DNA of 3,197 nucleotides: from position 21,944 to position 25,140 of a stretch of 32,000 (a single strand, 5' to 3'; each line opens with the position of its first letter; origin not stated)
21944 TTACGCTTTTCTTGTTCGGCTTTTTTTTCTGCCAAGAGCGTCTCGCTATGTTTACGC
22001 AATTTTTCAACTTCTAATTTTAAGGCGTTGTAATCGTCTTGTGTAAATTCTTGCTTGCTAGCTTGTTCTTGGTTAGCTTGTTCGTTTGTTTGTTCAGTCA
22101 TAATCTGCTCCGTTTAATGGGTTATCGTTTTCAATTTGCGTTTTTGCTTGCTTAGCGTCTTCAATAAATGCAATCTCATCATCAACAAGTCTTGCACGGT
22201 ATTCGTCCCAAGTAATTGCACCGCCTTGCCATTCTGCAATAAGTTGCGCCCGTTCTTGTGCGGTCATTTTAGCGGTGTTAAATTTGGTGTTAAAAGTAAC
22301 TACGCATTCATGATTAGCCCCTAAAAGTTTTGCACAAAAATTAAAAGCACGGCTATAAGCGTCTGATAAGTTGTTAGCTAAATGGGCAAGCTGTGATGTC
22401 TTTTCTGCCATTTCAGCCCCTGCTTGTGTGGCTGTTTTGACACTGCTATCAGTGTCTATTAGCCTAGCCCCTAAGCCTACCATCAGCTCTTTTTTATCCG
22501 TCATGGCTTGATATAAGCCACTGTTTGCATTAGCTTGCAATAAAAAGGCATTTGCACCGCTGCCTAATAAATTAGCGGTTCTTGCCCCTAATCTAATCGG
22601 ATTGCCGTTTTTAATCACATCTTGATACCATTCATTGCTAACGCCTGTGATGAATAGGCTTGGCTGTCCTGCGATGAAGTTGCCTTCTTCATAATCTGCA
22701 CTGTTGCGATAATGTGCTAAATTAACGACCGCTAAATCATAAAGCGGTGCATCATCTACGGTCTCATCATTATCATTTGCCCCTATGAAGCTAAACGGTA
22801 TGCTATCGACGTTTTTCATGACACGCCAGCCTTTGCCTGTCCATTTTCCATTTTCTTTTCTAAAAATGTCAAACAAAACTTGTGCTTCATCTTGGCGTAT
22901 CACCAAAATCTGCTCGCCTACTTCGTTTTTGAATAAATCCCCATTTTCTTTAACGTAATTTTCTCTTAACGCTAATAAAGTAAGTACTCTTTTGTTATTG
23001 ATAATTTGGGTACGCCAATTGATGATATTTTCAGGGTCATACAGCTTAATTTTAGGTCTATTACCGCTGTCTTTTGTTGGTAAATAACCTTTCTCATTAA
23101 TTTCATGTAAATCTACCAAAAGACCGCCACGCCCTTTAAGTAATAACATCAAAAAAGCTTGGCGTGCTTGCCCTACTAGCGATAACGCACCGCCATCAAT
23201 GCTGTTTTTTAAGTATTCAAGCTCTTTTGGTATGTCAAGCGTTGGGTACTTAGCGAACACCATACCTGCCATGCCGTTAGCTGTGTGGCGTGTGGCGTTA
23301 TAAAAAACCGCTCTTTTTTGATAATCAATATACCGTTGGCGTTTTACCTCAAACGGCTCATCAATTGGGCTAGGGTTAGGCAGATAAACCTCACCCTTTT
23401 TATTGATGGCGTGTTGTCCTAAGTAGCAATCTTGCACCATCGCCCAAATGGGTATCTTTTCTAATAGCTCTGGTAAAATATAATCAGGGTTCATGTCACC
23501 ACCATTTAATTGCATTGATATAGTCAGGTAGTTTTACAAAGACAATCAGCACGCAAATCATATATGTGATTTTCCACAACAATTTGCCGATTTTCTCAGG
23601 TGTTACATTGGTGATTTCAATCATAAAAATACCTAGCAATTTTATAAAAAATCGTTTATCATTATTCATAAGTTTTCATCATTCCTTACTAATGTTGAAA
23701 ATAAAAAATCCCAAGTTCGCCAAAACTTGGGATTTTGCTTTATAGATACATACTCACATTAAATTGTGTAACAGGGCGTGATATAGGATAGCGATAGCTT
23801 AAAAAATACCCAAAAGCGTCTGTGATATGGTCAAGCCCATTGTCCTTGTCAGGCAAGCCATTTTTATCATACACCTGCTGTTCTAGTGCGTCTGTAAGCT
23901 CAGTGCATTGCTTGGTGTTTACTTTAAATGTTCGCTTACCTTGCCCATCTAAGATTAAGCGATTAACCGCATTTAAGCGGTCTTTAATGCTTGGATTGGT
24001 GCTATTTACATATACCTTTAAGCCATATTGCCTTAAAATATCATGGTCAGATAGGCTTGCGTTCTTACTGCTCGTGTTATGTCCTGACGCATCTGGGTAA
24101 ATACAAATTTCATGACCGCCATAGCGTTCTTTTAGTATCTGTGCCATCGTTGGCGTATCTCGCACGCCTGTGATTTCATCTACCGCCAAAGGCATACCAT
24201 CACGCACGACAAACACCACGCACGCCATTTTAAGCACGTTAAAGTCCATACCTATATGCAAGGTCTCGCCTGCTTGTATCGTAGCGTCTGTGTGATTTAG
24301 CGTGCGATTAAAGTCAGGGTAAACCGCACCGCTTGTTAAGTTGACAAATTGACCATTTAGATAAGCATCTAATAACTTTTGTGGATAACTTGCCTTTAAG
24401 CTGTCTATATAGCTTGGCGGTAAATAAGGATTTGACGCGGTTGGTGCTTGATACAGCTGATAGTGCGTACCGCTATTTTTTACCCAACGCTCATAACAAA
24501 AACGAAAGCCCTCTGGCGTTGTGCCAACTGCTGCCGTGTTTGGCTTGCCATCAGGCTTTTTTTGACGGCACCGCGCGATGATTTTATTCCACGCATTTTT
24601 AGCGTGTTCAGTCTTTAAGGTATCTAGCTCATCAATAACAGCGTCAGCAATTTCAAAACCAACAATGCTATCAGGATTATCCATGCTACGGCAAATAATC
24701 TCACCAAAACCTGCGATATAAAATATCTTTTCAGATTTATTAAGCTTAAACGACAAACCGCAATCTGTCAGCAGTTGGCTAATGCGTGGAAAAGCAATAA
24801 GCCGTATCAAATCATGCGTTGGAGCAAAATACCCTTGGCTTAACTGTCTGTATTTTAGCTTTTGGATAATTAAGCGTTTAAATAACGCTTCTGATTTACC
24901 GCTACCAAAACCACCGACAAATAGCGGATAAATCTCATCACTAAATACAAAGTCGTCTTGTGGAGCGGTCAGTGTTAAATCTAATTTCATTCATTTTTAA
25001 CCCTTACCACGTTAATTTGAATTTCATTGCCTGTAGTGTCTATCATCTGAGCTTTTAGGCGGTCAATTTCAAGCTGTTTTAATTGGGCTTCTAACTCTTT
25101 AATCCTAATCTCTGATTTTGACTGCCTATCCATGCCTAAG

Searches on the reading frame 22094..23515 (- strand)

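Call 74: search_protein_families(library=pfam, proteins=[window:22094-23515:-], max_evalue=0.001)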
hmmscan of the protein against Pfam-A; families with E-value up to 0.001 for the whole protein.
window:22094-23515:- (473 aa): 1 family
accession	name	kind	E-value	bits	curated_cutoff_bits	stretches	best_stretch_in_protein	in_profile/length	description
PF13264.11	DUF4055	-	7.6e-27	94.6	25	1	257-396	1-138/140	Domain of unknown function (DUF4055)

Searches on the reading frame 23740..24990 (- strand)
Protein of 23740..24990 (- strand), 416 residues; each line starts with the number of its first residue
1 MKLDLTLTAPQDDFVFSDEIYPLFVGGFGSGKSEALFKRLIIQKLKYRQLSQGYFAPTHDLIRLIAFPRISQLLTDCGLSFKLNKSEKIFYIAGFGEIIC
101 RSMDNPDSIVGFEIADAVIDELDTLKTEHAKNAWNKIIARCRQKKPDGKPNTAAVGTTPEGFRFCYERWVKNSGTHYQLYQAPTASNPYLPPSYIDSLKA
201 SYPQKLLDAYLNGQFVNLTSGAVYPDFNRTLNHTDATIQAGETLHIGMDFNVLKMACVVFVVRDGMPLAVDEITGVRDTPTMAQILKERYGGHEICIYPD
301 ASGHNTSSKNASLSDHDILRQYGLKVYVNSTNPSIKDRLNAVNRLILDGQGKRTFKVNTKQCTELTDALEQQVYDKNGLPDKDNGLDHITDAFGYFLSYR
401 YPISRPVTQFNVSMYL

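Call 17: search_dna_similar(query=window:23740-24990:-, collection=phages, mode=protein, max_rows=15)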
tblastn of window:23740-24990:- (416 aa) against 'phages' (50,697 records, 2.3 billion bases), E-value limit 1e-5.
Records with a match: 958; places in all: 970; records where one place covers at least 80% of the query: 938.
Best place of each record, by identity: <60% 958.
By first word of the organism name: Salmonella 373; Escherichia 262; Vibrio 69; Klebsiella 56; Pseudomonas 45; Serratia 13; Kagunavirus 11; Rhizobium 10; Stenotrophomonas 9; Acinetobacter 7; and 40 more.
By host as written in the record: Escherichia coli 145; - 68; Salmonella enterica subsp. enterica serovar Enteritidis 56; Salmonella enterica 54; Salmonella enterica subsp. enterica serovar Typhimurium 49; Salmonella sp. 37; Vibrio breoganii 23; Salmonella enterica subsp. enterica serovar Enteritidis PT1 20; and 243 more.
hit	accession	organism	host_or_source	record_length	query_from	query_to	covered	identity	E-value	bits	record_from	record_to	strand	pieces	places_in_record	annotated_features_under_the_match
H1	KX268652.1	Acinetobacter phage vB_AbaS_TRS1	Acinetobacter baumannii A118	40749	3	414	99%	52.5%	1e-129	417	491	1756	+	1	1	putative large terminase subunit | putative small terminase subunit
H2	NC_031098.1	Acinetobacter phage vB_AbaS_TRS1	Acinetobacter baumannii A118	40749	3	414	99%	52.5%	1e-129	417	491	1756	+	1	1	terminase family protein | DUF2280 domain-containing protein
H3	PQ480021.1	Caulobacter phage DMCA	Caulobacter vibrioides CB15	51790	2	408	98%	51.5%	4e-133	427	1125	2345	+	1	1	putative terminase | hypothetical protein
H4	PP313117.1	Xanthomonas phage Kintu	Xanthomonas vasicola pv. musacearum ...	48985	3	416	100%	50.0%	3e-131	421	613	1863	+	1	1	terminase large subunit | hypothetical protein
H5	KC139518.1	Salmonella phage FSL SP-031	Salmonella enterica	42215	1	416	100%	45.8%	6e-114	372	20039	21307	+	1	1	hypothetical protein (x2)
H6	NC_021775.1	Salmonella phage FSL SP-031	Salmonella enterica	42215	1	416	100%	45.8%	6e-114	372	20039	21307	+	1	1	terminase family protein | terminase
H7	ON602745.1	Klebsiella phage VLCpiS11a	Klebsiella pneumoniae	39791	1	416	100%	45.8%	3e-113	370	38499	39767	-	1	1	hypothetical protein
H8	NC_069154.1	Klebsiella phage VLCpiS11a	Klebsiella pneumoniae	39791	1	416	100%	45.8%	3e-113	370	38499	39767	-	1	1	hypothetical protein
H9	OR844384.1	Hafnia phage TS33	Hafnia sp. JB232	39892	1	416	100%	45.8%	3e-110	361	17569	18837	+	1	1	terminase large subunit | hypothetical protein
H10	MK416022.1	Klebsiella phage ST846-OXA48phi9.2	Klebsiella pneumoniae ST846-OXA48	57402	1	414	100%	45.9%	7e-108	354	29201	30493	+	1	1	terminase | terminase small subunit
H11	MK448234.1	Klebsiella phage ST11-VIM1phi8.2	Klebsiella pneumoniae ST11-VIM1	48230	1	414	100%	45.9%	8e-108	354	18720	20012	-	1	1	terminase | terminase small subunit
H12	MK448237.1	Klebsiella phage ST974-OXA48phi18.2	Klebsiella pneumoniae ST974-OXA48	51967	1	414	100%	45.9%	8e-108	354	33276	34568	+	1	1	terminase | terminase small subunit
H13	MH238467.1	Pasteurella phage Pm86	Pasteurella multocida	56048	7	409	97%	47.1%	5e-114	372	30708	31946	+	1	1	terminase large subunit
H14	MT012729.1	Salmonella phage vB_SenTO17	Salmonella enterica subsp. enterica ...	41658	1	416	100%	45.6%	2e-114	373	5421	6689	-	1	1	terminase large subunit | hypothetical protein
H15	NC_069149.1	Salmonella phage vB_SenTO17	Salmonella enterica subsp. enterica ...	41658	1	416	100%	45.6%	2e-114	373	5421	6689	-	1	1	terminase large subunit | hypothetical protein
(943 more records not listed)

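Call 74: search_protein_families(library=pfam, proteins=[window:23740-24990:-], max_evalue=0.001)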
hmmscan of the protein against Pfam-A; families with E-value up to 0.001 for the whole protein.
window:23740-24990:- (416 aa): 3 families
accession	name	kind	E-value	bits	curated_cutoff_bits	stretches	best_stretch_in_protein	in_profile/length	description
PF03237.21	Terminase_6N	-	6.7e-16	59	22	1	23-228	1-212/215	Terminase large subunit, T4likevirus-type, N-terminal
PF17289.8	Terminase_6C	-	1.7e-12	48.1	22.6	1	246-398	1-153/155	Terminase RNaseH-like domain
PF04466.19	Terminase_3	-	4.6e-05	23.5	23.2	1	22-198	5-183/201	Phage terminase large subunit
